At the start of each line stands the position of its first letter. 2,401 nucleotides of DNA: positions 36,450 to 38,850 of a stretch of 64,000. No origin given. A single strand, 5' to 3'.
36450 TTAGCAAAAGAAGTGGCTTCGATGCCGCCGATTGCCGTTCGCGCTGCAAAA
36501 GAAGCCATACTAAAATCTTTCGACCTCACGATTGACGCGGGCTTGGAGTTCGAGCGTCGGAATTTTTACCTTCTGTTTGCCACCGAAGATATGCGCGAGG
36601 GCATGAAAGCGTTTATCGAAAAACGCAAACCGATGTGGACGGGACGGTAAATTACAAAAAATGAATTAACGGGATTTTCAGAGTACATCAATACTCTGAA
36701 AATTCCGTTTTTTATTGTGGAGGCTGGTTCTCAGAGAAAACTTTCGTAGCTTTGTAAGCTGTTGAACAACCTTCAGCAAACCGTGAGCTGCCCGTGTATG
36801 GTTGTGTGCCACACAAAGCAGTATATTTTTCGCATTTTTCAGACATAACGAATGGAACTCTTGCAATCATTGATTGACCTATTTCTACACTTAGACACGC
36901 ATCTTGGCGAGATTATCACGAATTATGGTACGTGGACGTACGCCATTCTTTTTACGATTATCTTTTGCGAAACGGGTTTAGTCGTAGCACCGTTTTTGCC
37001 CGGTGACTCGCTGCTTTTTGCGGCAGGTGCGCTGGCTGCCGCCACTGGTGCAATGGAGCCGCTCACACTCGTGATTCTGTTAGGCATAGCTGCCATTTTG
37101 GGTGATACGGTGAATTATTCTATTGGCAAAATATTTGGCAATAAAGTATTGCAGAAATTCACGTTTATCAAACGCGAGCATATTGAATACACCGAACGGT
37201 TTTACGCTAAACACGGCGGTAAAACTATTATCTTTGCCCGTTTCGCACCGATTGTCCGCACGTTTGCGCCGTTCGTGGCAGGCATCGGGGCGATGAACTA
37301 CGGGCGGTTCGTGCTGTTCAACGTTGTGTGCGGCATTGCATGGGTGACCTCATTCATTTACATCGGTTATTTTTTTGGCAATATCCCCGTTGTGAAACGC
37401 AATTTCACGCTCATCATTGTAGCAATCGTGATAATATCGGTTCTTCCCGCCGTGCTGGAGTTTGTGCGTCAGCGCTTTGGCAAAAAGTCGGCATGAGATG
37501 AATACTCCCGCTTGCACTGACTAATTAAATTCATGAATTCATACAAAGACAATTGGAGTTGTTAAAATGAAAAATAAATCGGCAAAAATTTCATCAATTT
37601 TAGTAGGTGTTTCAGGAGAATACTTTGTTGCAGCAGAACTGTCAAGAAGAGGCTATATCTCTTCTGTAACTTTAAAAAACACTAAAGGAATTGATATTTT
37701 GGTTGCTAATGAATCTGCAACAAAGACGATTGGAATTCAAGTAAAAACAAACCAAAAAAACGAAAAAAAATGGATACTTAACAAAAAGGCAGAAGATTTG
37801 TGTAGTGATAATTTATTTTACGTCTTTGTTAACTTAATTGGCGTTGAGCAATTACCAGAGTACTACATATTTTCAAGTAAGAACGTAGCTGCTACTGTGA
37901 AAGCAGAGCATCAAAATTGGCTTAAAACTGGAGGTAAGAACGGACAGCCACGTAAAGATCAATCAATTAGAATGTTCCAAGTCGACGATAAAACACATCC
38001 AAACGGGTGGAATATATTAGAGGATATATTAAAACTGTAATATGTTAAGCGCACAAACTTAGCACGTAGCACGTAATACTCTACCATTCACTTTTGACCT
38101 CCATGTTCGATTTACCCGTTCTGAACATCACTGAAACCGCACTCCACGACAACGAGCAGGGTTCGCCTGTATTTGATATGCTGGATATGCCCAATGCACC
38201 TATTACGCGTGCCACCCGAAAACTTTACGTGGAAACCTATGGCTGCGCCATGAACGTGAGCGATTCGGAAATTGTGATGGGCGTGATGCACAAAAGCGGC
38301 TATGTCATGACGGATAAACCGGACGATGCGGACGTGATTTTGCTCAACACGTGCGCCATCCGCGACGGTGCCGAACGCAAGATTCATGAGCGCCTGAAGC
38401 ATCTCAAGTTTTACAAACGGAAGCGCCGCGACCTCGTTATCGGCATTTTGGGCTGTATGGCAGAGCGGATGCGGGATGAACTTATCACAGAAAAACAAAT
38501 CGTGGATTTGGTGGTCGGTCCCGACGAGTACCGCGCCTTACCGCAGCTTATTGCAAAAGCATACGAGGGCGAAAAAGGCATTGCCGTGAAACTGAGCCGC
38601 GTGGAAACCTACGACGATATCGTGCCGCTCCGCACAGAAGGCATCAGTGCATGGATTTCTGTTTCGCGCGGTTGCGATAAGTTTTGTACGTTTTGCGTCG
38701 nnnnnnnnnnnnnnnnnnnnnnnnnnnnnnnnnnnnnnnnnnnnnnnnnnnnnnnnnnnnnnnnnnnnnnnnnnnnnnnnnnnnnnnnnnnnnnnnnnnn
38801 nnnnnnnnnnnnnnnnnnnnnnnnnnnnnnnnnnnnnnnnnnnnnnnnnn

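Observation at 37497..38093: Single-gene low-GC island encoding an uncharacterised PD-(D/E)XK (Hjc/YraN-like) nuclease-fold protein between dedA and miaB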

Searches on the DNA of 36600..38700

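Call 78: search_rna_families(source=window, start=36600, end=38700, threshold=evalue, max_evalue=1)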
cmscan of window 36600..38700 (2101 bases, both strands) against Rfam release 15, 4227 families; matches with E-value up to 1: 3.
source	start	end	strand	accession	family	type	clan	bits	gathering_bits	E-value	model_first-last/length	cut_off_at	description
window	36626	36717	+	RF01213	snoR103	Gene; snRNA; snoRNA; HACA-box;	-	24.5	50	0.75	1-106/106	no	Small nucleolar RNA snoR103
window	36674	36703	+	RF02245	mir-788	Gene; miRNA;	-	23.1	90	0.064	26-55/80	no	mir-788 microRNA precursor family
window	36665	36712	+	RF03573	mir-1954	Gene; miRNA;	-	19.3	99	0.71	1-82/82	no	mir-1954 microRNA precursor family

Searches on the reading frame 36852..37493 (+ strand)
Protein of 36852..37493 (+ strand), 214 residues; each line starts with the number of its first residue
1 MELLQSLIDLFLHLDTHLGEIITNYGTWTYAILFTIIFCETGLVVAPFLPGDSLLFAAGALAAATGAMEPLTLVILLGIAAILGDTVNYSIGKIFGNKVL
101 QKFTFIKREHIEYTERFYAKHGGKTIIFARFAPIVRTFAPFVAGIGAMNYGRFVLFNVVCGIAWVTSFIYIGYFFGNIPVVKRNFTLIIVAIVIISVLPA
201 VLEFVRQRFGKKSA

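Call 46: find_homologous_proteins(query=window:36852-37493:+)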
Query window:36852-37493:+ (214 aa): 8000 proteins with E <= 0.001 among 8000 candidates; the best 120 are listed.
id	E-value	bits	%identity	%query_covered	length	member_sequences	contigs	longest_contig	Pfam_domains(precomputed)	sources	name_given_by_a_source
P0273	2.6e-133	460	100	100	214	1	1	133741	PF09335.17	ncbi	-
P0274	1.6e-131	454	100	100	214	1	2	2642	PF09335.17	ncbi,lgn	-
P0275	7.4e-117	407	60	90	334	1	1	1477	PF09335.17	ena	-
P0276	9.2e-109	380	79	100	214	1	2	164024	PF09335.17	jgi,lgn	jgi:membrane-associated protein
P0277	6.5e-106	371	77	99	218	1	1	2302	PF09335.17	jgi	jgi:membrane-associated protein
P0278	6.6e-106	371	76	100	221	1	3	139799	PF09335.17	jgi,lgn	jgi:membrane-associated protein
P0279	2.1e-104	366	78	97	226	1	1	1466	PF09335.17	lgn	-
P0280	5.5e-104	364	78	98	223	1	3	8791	PF09335.17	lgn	-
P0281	8.9e-104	364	77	99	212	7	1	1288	PF09335.17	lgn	-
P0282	1.9e-103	363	76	100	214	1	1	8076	PF09335.17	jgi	jgi:membrane-associated protein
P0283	5.2e-103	361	76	100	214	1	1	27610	PF09335.17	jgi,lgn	-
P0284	1.8e-102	360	76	100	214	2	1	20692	PF09335.17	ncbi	-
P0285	3.1e-102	359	77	99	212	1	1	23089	PF09335.17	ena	-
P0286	6.9e-102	358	76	99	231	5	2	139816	PF09335.17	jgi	jgi:membrane-associated protein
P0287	7.7e-102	357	75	100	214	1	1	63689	PF09335.17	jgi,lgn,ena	-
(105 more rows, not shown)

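Call 47: find_encoding_contigs(protein=P0274, flank=5000, max_places=4)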
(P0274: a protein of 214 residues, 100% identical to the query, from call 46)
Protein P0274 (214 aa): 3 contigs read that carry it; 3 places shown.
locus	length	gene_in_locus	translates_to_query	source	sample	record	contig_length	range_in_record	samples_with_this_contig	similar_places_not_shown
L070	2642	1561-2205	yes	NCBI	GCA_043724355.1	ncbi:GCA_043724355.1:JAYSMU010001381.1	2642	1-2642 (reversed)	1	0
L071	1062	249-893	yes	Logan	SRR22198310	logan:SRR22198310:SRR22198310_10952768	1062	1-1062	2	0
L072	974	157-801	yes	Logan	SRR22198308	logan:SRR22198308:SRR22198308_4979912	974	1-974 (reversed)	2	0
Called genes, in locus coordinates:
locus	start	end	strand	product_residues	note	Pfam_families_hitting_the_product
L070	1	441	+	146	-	?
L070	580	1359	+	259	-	PF00378:ECH_1, PF16113:ECH_2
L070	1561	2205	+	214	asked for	PF09335:VTT_dom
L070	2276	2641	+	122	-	?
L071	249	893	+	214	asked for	PF09335:VTT_dom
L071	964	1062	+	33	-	?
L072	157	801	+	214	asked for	PF09335:VTT_dom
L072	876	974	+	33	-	?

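Call 48: find_encoding_contigs(protein=P0276, flank=5000, max_places=3)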
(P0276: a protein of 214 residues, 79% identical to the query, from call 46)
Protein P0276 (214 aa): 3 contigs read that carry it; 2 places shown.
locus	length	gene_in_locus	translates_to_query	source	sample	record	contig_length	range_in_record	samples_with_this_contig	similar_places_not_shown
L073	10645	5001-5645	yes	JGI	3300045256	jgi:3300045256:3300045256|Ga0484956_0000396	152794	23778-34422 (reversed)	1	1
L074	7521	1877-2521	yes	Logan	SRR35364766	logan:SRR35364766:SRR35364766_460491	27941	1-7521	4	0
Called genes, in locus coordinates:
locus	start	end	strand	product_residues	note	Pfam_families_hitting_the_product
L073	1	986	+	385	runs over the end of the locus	-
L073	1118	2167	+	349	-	PF00561:Abhydrolase_1, PF12146:Hydrolase_4, PF12697:Abhydrolase_6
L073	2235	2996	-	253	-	PF02463:SMC_N (weak), PF00005:ABC_tran, PF13304:AAA_21 (faint)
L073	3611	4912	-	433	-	PF16980:CitMHS_2, PF03600:CitMHS (weak)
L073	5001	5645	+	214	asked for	PF09335:VTT_dom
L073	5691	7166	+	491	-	PF00919:UPF0004, PF04055:Radical_SAM, PF01938:TRAM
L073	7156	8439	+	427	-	PF04079:SMC_ScpB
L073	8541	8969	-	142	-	PF16231:DUF4890 (weak)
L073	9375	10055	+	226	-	PF04542:Sigma70_r2, PF08281:Sigma70_r4_2, PF04545:Sigma70_r4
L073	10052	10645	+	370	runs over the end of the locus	-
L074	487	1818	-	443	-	PF16980:CitMHS_2, PF03600:CitMHS (weak)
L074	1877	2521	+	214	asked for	PF09335:VTT_dom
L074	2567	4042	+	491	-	PF00919:UPF0004, PF04055:Radical_SAM, PF01938:TRAM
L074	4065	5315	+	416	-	PF04079:SMC_ScpB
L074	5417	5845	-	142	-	PF16231:DUF4890 (weak)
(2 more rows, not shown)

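Call 49: find_encoding_contigs(protein=P0278, flank=5000, max_places=3)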
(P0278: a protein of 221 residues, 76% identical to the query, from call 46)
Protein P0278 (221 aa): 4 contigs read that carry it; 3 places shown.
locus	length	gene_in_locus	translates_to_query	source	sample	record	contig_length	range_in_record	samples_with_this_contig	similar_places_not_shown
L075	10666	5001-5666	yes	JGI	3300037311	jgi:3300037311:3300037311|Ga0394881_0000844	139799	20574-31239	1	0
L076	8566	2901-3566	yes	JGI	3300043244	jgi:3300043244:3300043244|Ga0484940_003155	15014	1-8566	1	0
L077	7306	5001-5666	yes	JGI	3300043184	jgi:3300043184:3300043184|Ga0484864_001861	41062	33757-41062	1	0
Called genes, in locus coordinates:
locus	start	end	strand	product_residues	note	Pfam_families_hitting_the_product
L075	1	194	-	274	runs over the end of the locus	-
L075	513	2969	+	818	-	PF13620:CarboxypepD_reg, PF13715:CarbopepD_reg_2, PF07715:Plug (weak), PF00593:TonB_dep_Rec_b-barrel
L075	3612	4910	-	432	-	PF03600:CitMHS (weak), PF16980:CitMHS_2, PF03600:CitMHS (weak)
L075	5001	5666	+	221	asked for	PF09335:VTT_dom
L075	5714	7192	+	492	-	PF00919:UPF0004, PF04055:Radical_SAM, PF01938:TRAM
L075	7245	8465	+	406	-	PF04079:SMC_ScpB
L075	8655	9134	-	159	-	-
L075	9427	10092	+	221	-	PF04542:Sigma70_r2, PF04545:Sigma70_r4, PF08281:Sigma70_r4_2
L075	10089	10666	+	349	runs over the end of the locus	-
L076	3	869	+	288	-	?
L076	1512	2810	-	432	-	PF03600:CitMHS (weak), PF16980:CitMHS_2, PF03600:CitMHS (weak)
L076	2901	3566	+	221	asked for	PF09335:VTT_dom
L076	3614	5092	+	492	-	PF00919:UPF0004, PF04055:Radical_SAM, PF01938:TRAM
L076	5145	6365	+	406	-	PF04079:SMC_ScpB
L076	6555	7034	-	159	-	-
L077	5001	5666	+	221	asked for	PF09335:VTT_dom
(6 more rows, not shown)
